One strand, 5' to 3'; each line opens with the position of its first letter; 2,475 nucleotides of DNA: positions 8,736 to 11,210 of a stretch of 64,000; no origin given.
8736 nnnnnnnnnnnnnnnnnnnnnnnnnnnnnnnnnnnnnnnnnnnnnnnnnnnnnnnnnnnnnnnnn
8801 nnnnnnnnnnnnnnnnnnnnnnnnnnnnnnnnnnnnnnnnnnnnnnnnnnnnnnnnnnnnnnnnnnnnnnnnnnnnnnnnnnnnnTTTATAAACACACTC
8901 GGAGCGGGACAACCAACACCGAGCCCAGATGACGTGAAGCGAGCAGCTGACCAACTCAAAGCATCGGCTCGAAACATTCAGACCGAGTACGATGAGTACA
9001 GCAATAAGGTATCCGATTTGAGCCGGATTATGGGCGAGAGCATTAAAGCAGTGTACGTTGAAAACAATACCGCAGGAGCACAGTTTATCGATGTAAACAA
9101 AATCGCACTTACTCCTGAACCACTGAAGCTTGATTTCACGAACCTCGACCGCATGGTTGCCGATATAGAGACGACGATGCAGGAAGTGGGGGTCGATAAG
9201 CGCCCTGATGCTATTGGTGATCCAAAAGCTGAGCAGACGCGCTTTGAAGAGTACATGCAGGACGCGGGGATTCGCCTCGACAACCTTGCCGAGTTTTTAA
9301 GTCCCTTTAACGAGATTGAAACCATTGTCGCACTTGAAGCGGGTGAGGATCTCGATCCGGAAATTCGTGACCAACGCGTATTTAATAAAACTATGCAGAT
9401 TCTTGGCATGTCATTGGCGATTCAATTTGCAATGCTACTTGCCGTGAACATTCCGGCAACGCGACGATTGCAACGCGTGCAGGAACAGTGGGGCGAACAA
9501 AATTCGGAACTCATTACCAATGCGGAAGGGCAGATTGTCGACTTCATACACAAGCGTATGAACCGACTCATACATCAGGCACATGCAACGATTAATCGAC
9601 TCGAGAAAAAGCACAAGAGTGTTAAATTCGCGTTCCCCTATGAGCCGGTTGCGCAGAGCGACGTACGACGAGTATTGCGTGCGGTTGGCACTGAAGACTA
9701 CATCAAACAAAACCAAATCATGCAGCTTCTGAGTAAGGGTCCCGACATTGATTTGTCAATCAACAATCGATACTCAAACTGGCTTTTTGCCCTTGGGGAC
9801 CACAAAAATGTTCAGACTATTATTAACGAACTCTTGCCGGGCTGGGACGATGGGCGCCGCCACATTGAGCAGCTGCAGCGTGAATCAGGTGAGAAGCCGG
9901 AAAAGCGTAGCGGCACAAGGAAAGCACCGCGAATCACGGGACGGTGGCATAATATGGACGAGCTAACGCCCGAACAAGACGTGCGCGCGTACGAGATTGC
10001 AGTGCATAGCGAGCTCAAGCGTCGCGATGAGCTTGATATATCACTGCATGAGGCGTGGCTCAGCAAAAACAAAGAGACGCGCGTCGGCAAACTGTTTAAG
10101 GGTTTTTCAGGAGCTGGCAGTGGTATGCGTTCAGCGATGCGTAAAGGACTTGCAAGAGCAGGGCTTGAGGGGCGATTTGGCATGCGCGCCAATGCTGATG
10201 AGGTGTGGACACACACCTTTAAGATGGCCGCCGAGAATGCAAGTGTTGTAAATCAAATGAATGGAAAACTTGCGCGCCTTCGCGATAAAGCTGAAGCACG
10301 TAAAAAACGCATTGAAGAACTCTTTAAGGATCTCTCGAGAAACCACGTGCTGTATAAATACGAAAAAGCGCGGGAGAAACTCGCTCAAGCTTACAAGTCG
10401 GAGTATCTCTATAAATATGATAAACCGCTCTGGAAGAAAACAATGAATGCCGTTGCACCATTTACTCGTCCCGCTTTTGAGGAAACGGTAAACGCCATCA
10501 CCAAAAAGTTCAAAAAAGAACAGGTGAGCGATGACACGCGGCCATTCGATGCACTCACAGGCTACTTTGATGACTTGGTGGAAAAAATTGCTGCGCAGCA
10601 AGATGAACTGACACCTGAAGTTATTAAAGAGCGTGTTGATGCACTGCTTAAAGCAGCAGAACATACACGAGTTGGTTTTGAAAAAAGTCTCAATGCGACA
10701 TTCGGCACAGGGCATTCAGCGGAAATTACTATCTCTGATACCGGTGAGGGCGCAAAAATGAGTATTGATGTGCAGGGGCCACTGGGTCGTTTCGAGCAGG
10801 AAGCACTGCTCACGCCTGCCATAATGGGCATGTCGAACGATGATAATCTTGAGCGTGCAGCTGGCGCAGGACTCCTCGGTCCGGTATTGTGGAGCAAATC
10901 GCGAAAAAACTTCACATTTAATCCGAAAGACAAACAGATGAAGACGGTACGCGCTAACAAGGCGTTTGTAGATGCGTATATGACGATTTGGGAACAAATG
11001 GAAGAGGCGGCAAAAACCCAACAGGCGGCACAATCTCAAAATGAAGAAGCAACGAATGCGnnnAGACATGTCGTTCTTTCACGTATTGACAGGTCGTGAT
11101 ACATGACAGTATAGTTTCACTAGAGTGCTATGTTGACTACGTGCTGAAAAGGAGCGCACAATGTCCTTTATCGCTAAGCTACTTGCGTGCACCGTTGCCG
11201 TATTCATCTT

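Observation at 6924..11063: Giant 1379-aa ORF with internal transmembrane hairpins and extensive coiled coil, no recognisable domains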

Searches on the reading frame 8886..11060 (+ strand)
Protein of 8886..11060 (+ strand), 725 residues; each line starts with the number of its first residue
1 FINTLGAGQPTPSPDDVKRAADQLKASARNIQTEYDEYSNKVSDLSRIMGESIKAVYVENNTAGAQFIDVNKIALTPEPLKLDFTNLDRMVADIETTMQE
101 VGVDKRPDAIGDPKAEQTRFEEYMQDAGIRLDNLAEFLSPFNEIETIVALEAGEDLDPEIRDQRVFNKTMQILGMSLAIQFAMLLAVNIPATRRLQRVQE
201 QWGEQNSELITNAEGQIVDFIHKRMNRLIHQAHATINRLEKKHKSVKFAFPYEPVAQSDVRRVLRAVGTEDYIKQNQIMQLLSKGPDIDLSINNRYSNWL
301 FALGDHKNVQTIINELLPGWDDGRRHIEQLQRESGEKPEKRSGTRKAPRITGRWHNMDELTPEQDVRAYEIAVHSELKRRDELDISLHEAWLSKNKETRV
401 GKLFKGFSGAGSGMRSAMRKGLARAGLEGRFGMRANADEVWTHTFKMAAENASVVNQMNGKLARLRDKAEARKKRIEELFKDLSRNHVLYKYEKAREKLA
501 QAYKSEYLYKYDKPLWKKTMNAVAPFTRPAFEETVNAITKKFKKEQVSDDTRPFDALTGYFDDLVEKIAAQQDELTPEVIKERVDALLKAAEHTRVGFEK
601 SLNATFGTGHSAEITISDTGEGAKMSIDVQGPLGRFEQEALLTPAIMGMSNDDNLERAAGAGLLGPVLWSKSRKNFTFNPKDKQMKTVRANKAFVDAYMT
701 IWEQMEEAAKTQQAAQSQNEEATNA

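Call 56: predict_structure(alignment_id=A5)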
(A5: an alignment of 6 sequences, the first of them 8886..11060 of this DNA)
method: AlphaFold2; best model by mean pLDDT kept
length: 725 residues; sequences in the alignment: 6
mean_pLDDT: 62.1   pTM: 0.34
mean pLDDT of the five models: 62.1, 59.4, 56.4, 50.6, 46.8
residues with pLDDT >= 90: 14; 70-90: 298; 50-70: 177; < 50: 236
segments of 3 or more residues with pLDDT < 50: 1-11, 267-318, 336-364, 397-449, 486-572
pLDDT, mean of each block of 10 residues (from residue 1): 41 67 80 77 73 75 68 63 77 73 58 74 80 70 68 68 70 65 67 73 72 80 79 74 60 66 53 31 29 29 34 44 65 53 33 42 53 70 64 50 37 40 40 38 46 58 77 78 51 43 42 43 38 42 40 41 44 62 84 87 86 82 83 86 71 78 83 81 81 87 88 71 51
secondary structure, 60 per line:
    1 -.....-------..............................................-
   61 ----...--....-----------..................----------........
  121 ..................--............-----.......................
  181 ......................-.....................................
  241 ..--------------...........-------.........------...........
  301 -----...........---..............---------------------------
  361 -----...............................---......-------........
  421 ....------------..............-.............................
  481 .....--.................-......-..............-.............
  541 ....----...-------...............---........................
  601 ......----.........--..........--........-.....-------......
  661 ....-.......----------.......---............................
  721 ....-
elements in order (helices of 4 or more, strands of 3 or more residues): H2-6 H14-59 H70-73 H85-102 H113-138 H141-152 H158-202 H204-242 H257-267 H275-283 H290-300 H306-316 H320-333 H366-396 H400-405 H413-424 H437-450 H452-485 H488-504 H506-511 H513-526 H528-544 H559-573 H577-606 E611-619 E622-631 E634-641 H643-647 H655-664 H666-672 H683-689 H693-724

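Call 59: fold_search(model_id=the predicted structure, library=pdb)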
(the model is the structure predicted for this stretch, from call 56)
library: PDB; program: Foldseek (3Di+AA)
matches with E <= 10: 346; with E <= 0.001: 0
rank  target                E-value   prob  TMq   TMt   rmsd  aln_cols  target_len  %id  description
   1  8gel_A                7.5e-02  0.38  0.12  0.16  28.4       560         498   14  Cryo-EM structure of synthetic tetrameric building block sC4 (released 2024-03-13)
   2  9d01                  2.6e-01  0.69  0.16  0.28  24.3       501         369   13  Crystal Structure of a-iTHR-201 (released 2025-12-10)
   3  6e9z_A                4.1e-01  0.28  0.09  0.22  20.5       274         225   13  DHF119 filament (released 2018-11-21)
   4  7zr1_D                4.9e-01  0.06  0.08  0.07  98.3       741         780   11  Chaetomium thermophilum Mre11-Rad50-Nbs1 complex bound to ATPyS (composite structure) (released 2023-01-11)
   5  9k86_A                5.3e-01  0.20  0.08  0.21  21.2       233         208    8  Cryo-EM structure of designed zinc-induced filament Fiber-n6-Zn1-HEHE-410 (released 2025-10-29)
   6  6zbj_B                6.6e-01  0.13  0.11  0.15  39.5       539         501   12  Plasmodium falciparum merozoite surface protein 1 dimer, conformation 1 (released 2021-05-19)
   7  9mg8_B                7.2e-01  0.44  0.16  0.29  24.5       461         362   12  Crystal Structure of b-iTHR-110 (released 2025-12-17)
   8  4phq_B                7.9e-01  0.18  0.10  0.21  30.3       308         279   11  ClyA CC6/264 ox (6-303) (released 2014-09-24)
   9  4d1q_B                9.0e-01  0.16  0.07  0.09  16.9       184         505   15  Hermes transposase bound to its terminal inverted repeat (released 2014-07-30)
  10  7qcd_A                9.4e-01  0.04  0.08  0.06  116.8       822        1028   10  CryoEM structure of the Smc5/6-holocomplex (composite structure) (released 2022-09-21)
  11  4y4o_1y               1.0e+00  0.47  0.06  0.33   8.8       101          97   15  Crystal structure of the Thermus thermophilus 70S ribosome with rRNA modifications and bound to protein Y (YfiA) at 2 (released 2015-03-18)
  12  1u5w_F                1.0e+00  0.35  0.09  0.24   8.1       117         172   13  Crystal structure of hypothetical protein yjjX from Escherichia coli (released 2005-08-23)
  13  1cii                  1.0e+00  0.12  0.11  0.13  47.7       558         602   13  COLICIN IA (released 1998-01-14)
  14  8edg_A                1.1e+00  0.16  0.06  0.07  13.7       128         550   21  Cryo-EM structure of the Hermes transposase bound to two left-ends of its DNA transposon (released 2023-08-02)
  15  9w3z_C                1.1e+00  0.14  0.11  0.19  21.5       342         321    8  Cryo-EM structure of the 4:4 Lac1-Lip1 complex (released 2026-04-08)
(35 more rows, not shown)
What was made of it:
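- On Pore-forming colicin / immunity pair: Foldseek against 1cii gives E 1.0, TM 0.11-0.13 (call 59).
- Closest known: Pore-forming colicins with their small multi-TM immunity proteins. Different: Foldseek gives E 1.0 and TM 0.11-0.13 (call 59).
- Generic helical Foldseek hits include ClyA and colicin Ia, but they are non-significant (call 59: E 0.79 and 1.0).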

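Call 65: fold_search(model_id=the predicted structure, library=viral)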
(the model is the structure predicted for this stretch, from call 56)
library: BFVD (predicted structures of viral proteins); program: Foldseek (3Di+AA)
matches with E <= 10: 565; with E <= 0.001: 0
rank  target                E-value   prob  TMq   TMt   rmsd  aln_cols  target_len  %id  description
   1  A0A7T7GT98            9.8e-03  0.15  0.07  0.06  59.2       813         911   12  (no name in the UniProt tables at hand)
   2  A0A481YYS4            1.4e-02  0.35  0.09  0.09  65.0       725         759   10  Chromosome segregation ATPase [Marseillevirus LCMAC202]
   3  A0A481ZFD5            6.3e-02  0.16  0.09  0.09  31.3       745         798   12  Uncharacterized protein [Pithovirus LCPAC406]
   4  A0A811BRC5            7.2e-02  0.16  0.11  0.10  29.8       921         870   11  Uncharacterized protein [Pandoravirus japonicus]
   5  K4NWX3                9.8e-02  0.63  0.08  0.20  20.5       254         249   11  (no name in the UniProt tables at hand)
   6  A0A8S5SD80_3          1.5e-01  0.10  0.10  0.06  37.2       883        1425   11  Minor tail protein [Siphoviridae sp. ctnpt50]
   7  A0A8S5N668            1.7e-01  0.13  0.11  0.12  42.5       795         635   12  Uncharacterized protein [Myoviridae sp. ct8ME27]
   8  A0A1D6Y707            1.7e-01  0.09  0.08  0.08  63.8       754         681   11  (no name in the UniProt tables at hand)
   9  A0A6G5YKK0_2          2.1e-01  0.30  0.12  0.09  52.7       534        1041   12  (no name in the UniProt tables at hand)
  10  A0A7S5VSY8            2.1e-01  0.08  0.07  0.07  55.5       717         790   10  (no name in the UniProt tables at hand)
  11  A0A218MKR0            2.2e-01  0.06  0.06  0.06  77.8       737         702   10  Putative recombination nuclease [uncultured virus]
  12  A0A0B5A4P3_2          2.3e-01  0.20  0.10  0.08  32.6       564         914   12  (no name in the UniProt tables at hand)
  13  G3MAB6                2.5e-01  0.11  0.09  0.09  83.7       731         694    9  Gp375 [Bacillus phage G]
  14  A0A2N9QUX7            2.5e-01  0.07  0.08  0.07  49.0       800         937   10  (no name in the UniProt tables at hand)
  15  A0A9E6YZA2            2.7e-01  0.13  0.10  0.06  61.2       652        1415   11  (no name in the UniProt tables at hand)
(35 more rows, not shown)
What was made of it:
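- Closest known: SMC/Rad50/MukB-type coiled-coil ATPases. Same: Size, and generic helical Foldseek hits (calls 59, 65).
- Foldseek TM-scores are 0.16 or below normalised to the query (calls 59, 65). Tape-measure and minor-tail proteins appear among the non-significant BFVD hits (call 65). BFVD TM-scores normalised to the query are 0.14 or below (call 65).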

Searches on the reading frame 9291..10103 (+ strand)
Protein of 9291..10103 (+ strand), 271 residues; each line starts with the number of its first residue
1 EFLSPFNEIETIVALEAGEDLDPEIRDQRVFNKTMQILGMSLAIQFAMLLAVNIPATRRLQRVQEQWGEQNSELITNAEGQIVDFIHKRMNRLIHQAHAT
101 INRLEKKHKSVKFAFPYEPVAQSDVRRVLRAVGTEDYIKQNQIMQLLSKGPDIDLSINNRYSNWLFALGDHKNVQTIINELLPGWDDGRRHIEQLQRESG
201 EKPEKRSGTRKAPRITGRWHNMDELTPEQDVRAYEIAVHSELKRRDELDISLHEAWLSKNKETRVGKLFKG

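Call 84: search_solved_structures(query=A8, max_evalue=10, show_alignments=1)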
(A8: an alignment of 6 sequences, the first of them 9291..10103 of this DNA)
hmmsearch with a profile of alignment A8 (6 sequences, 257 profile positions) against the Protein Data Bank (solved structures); distinct sequences matched with E-value up to 10: 0.
